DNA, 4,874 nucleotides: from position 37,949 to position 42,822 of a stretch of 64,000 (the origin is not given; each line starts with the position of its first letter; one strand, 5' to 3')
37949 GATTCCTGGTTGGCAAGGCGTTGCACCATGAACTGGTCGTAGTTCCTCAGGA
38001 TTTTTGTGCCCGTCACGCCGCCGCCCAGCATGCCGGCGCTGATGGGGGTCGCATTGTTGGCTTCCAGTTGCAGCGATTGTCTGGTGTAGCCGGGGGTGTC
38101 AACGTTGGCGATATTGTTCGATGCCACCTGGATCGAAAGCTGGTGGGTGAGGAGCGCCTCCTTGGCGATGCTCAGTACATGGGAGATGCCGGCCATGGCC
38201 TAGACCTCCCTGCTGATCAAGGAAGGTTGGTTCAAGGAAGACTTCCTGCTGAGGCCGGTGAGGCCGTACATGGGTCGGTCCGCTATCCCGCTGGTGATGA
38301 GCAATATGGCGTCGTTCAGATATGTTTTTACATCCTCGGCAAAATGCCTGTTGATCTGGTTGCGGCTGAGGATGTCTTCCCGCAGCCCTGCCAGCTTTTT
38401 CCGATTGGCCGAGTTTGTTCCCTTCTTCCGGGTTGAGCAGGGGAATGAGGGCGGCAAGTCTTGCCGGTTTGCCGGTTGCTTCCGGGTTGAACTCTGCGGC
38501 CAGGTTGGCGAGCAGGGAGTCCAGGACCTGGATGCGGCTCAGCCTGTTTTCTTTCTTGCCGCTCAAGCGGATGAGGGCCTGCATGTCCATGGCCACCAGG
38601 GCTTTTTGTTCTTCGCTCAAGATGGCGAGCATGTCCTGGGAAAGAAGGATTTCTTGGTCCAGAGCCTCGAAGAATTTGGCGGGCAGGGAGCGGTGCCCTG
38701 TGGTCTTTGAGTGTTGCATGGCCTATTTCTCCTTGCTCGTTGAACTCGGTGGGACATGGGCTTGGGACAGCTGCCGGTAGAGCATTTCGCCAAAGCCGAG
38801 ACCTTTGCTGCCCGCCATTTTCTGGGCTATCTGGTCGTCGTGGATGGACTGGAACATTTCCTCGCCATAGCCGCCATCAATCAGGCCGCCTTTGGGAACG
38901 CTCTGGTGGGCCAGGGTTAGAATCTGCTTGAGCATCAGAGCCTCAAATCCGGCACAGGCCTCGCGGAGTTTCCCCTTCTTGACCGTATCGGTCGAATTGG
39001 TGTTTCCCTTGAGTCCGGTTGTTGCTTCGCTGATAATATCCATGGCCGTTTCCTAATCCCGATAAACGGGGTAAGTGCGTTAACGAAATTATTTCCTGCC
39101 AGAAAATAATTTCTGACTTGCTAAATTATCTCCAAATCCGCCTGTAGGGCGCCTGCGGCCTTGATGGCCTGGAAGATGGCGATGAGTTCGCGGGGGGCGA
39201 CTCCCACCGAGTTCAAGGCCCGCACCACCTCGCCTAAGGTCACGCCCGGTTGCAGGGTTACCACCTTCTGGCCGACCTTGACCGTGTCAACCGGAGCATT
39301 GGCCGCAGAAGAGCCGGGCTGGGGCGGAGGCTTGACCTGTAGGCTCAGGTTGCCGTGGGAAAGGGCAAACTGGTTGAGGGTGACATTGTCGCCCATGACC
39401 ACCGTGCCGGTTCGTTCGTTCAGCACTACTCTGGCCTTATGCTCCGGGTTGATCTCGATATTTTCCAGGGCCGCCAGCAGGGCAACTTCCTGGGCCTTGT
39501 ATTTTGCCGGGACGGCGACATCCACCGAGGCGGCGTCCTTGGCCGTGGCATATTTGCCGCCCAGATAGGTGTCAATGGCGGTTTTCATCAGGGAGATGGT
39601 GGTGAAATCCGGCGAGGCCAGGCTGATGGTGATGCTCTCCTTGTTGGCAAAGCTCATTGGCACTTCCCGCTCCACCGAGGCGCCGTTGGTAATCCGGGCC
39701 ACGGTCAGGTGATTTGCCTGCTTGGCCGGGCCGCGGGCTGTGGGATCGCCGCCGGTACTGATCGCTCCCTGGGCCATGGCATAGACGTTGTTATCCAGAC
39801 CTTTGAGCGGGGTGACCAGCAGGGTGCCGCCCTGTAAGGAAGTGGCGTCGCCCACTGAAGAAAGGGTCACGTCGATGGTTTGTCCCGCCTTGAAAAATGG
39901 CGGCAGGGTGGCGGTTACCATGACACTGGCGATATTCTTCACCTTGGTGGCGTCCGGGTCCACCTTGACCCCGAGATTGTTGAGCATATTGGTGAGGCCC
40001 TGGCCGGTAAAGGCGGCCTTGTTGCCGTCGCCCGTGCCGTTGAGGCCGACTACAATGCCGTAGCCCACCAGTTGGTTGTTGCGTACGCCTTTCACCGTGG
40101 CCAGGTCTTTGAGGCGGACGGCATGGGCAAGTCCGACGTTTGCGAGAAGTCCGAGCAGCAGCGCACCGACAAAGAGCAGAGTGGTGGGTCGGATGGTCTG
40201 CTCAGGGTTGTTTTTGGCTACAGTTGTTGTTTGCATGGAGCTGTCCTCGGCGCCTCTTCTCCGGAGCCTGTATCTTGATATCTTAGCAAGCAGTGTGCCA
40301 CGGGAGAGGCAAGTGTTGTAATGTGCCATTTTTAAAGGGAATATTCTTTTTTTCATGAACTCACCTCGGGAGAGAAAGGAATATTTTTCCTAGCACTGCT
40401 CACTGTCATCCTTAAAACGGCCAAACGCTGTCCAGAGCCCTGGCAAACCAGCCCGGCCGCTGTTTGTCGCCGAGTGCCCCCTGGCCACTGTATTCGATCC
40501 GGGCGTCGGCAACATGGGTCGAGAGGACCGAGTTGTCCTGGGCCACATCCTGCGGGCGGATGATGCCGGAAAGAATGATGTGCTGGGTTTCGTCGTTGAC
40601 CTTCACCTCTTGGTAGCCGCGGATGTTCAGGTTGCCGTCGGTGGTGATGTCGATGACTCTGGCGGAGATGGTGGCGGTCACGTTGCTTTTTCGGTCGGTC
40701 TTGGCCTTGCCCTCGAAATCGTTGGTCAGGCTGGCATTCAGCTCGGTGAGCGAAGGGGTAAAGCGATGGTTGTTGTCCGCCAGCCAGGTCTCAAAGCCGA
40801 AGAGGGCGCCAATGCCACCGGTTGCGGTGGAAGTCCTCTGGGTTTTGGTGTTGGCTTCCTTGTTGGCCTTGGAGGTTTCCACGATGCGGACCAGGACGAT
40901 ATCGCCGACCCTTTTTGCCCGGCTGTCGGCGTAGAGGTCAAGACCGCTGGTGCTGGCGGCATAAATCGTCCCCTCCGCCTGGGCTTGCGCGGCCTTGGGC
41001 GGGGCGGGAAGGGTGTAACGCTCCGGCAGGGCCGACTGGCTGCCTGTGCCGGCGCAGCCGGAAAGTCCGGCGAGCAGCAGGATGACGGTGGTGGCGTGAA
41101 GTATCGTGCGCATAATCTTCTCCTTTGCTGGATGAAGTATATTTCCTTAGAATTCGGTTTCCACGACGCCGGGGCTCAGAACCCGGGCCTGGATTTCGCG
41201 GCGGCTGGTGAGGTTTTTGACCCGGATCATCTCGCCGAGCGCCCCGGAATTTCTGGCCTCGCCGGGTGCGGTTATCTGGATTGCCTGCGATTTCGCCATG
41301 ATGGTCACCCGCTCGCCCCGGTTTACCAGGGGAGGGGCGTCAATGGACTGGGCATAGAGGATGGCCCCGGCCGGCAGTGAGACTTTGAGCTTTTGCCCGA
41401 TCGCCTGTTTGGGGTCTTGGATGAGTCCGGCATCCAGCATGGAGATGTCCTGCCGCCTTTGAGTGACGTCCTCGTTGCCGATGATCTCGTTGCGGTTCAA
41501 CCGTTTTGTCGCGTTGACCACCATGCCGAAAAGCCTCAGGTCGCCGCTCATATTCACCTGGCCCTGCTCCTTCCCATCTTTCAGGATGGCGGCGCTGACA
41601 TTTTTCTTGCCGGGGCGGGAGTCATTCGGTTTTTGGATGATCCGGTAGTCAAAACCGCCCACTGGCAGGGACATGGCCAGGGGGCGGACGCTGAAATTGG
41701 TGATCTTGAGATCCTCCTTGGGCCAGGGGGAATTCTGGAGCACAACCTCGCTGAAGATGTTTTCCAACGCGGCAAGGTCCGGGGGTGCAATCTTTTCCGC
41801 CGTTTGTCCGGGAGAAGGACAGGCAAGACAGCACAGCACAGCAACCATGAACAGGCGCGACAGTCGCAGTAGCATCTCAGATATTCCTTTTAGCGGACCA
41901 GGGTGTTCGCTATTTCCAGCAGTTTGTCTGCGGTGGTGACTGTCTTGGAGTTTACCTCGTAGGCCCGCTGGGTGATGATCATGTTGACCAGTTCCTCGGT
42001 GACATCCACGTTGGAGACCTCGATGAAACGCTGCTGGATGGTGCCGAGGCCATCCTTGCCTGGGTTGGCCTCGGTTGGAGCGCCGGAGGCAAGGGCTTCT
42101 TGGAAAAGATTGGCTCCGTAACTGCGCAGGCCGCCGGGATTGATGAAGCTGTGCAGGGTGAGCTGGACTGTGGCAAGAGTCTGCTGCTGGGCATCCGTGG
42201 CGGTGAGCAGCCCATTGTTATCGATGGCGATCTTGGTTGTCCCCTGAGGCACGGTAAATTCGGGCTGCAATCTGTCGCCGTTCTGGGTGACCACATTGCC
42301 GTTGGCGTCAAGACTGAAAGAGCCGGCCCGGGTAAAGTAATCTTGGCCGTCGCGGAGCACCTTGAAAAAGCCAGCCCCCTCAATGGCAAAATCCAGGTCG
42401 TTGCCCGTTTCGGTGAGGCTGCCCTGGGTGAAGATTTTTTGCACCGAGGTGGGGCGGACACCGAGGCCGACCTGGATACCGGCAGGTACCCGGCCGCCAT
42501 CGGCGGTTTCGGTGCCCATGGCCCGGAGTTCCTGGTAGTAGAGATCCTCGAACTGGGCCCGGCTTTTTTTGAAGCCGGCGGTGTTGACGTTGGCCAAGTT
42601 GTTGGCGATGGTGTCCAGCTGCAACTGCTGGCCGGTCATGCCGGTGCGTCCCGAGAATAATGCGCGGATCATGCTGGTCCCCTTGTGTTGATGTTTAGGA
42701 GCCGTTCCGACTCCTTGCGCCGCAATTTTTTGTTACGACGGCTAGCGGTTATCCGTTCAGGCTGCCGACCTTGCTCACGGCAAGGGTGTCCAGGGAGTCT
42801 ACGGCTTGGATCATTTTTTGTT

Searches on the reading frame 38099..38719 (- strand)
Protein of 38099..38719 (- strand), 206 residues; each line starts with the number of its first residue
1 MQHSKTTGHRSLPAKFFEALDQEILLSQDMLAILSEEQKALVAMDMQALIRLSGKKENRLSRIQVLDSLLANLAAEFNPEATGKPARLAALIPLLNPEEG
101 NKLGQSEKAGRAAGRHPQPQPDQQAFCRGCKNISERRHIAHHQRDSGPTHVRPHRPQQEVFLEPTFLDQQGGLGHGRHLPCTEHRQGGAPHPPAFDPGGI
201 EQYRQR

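Call 12: search_protein_families(library=pfam, proteins=[window:38099-38719:-], max_evalue=0.001)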
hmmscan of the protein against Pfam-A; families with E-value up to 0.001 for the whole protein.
window:38099-38719:- (206 aa): 1 family
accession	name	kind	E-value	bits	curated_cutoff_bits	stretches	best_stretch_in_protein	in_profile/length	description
PF05130.17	FlgN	-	7.7e-08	33.3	30.5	1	15-103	5-90/147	FlgN protein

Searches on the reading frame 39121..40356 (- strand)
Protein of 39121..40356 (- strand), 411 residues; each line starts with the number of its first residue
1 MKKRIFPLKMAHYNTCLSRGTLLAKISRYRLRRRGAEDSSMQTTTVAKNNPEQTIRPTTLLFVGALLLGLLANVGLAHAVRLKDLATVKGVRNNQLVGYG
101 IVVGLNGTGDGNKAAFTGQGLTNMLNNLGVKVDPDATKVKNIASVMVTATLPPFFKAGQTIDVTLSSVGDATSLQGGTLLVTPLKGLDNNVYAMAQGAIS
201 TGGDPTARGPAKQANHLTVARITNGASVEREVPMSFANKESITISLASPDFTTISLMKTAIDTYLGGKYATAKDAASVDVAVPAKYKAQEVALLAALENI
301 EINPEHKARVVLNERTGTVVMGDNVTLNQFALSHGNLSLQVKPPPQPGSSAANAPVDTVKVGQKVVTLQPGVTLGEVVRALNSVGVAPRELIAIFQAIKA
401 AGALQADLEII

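Call 12: search_protein_families(library=pfam, proteins=[window:39121-40356:-], max_evalue=0.001)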
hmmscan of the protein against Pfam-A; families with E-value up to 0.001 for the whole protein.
window:39121-40356:- (411 aa): 1 family
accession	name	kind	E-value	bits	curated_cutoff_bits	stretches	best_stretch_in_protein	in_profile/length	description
PF02119.21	FlgI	-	3.2e-124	414.8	25.3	1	81-410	1-343/343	Flagellar P-ring protein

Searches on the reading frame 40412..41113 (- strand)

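Call 12: search_protein_families(library=pfam, proteins=[window:40412-41113:-], max_evalue=0.001)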
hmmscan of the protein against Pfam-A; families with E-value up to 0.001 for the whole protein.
window:40412-41113:- (233 aa): 1 family
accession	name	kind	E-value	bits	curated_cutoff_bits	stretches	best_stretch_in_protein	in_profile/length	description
PF02107.21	FlgH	-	2.5e-57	193.7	27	1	45-232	2-172/172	Flagellar L-ring protein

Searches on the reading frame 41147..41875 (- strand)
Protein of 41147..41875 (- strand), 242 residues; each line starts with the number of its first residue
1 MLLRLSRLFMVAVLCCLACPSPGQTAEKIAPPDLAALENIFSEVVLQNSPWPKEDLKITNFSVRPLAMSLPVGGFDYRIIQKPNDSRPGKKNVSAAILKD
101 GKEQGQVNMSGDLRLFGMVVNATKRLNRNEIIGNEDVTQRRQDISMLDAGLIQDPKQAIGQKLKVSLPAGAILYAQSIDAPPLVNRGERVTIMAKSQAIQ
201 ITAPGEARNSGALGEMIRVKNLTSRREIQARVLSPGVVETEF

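Call 12: search_protein_families(library=pfam, proteins=[window:41147-41875:-], max_evalue=0.001)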
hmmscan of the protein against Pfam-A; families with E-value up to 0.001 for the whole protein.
window:41147-41875:- (242 aa): 2 families
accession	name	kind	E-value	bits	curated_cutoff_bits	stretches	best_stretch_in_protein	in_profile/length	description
PF13144.11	ChapFlgA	-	4.8e-34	117.5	23.8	1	119-239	3-121/122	Chaperone for flagella basal body P-ring formation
PF08666.17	SAF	-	1.3e-08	35.7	21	1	119-176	3-60/63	SAF domain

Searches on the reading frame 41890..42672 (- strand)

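Call 12: search_protein_families(library=pfam, proteins=[window:41890-42672:-], max_evalue=0.001)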
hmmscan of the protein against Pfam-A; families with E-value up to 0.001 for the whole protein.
window:41890-42672:- (260 aa): 3 families
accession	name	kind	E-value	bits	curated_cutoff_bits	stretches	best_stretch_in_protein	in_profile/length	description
PF22692.1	LlgE_F_G_D1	-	7.3e-21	74.5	27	1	96-158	1-64/64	Flagellar hook protein FlgE/F/G D1 domain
PF06429.18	Flg_bbr_C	-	8.9e-19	67.2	23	1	213-258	1-46/46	Flagellar basal body rod FlgEFG protein C-terminal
PF00460.25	Flg_bb_rod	-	5.4e-10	39.5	20.7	1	8-35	4-31/31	Flagella basal body rod protein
